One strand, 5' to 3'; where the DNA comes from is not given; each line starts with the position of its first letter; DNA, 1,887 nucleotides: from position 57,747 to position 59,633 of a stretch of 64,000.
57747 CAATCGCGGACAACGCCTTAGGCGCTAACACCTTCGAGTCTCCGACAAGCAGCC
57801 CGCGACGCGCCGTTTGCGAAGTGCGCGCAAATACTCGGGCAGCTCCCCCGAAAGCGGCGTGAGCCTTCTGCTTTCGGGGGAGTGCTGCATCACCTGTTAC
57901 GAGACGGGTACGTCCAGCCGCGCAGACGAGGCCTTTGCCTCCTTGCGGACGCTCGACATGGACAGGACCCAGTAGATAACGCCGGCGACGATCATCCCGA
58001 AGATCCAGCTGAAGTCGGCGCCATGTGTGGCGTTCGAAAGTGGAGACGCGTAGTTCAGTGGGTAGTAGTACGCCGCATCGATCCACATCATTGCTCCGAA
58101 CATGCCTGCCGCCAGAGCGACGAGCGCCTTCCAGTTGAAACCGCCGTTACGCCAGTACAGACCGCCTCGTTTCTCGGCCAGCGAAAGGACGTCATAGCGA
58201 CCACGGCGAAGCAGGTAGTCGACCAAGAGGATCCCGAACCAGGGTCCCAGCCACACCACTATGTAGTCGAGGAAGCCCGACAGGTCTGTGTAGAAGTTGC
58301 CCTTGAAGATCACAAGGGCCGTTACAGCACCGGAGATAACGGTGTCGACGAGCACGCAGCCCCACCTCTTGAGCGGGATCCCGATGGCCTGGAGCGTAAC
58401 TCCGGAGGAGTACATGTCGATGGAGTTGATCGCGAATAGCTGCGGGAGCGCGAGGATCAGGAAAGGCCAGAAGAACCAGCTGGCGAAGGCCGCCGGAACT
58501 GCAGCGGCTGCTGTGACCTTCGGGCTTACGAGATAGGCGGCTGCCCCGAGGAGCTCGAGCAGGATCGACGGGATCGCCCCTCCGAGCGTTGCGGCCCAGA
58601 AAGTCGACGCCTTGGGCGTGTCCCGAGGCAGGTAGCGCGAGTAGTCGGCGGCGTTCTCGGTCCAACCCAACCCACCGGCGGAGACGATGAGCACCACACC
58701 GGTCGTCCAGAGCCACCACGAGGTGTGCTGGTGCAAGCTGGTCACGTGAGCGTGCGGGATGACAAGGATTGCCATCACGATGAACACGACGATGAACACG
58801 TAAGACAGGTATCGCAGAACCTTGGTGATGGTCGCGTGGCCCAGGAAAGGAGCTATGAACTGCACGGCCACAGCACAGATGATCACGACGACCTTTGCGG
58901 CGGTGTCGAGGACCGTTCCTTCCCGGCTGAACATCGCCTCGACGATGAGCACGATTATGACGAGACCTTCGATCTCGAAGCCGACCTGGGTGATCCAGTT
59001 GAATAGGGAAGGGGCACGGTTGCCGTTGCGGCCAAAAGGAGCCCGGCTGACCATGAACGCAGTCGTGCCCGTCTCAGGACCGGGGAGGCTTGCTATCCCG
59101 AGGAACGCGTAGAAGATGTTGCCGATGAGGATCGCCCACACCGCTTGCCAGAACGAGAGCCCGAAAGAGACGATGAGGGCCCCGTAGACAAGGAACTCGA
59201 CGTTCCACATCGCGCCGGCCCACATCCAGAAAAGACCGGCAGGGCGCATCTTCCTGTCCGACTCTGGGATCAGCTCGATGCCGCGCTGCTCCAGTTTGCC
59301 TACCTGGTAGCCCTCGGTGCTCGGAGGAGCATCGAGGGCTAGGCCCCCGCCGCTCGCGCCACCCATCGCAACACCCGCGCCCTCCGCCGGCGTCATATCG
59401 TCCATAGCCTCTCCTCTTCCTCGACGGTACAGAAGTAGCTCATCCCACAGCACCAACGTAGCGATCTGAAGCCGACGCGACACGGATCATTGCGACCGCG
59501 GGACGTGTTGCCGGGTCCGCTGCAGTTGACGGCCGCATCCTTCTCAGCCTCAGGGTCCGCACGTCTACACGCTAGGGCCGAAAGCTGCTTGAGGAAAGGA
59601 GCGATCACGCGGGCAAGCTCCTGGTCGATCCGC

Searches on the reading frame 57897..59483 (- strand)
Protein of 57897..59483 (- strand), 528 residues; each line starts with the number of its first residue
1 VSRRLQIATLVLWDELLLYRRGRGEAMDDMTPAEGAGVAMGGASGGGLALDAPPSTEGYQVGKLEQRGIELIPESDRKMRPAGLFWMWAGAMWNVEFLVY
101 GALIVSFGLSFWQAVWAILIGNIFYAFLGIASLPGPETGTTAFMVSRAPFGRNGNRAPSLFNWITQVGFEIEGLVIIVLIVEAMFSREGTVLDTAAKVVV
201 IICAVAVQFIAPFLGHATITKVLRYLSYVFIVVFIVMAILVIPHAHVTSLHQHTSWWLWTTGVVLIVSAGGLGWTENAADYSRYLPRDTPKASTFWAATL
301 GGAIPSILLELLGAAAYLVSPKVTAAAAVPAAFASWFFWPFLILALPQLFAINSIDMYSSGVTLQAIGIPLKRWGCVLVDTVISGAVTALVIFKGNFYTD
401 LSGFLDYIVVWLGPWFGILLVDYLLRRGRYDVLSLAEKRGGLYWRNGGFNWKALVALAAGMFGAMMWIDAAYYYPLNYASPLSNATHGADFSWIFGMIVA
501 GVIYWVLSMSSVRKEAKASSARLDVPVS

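Call 60: search_protein_families(library=pfam, proteins=[window:57897-59483:-], max_evalue=0.0001)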
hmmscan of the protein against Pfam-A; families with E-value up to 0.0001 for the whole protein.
window:57897-59483:- (528 aa): 1 family
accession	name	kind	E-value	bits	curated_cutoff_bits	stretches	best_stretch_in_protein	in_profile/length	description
PF02133.21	Transp_cyt_pur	-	1.2e-49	169.8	23.5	1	72-496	2-440/440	Permease for cytosine/purines, uracil, thiamine, allantoin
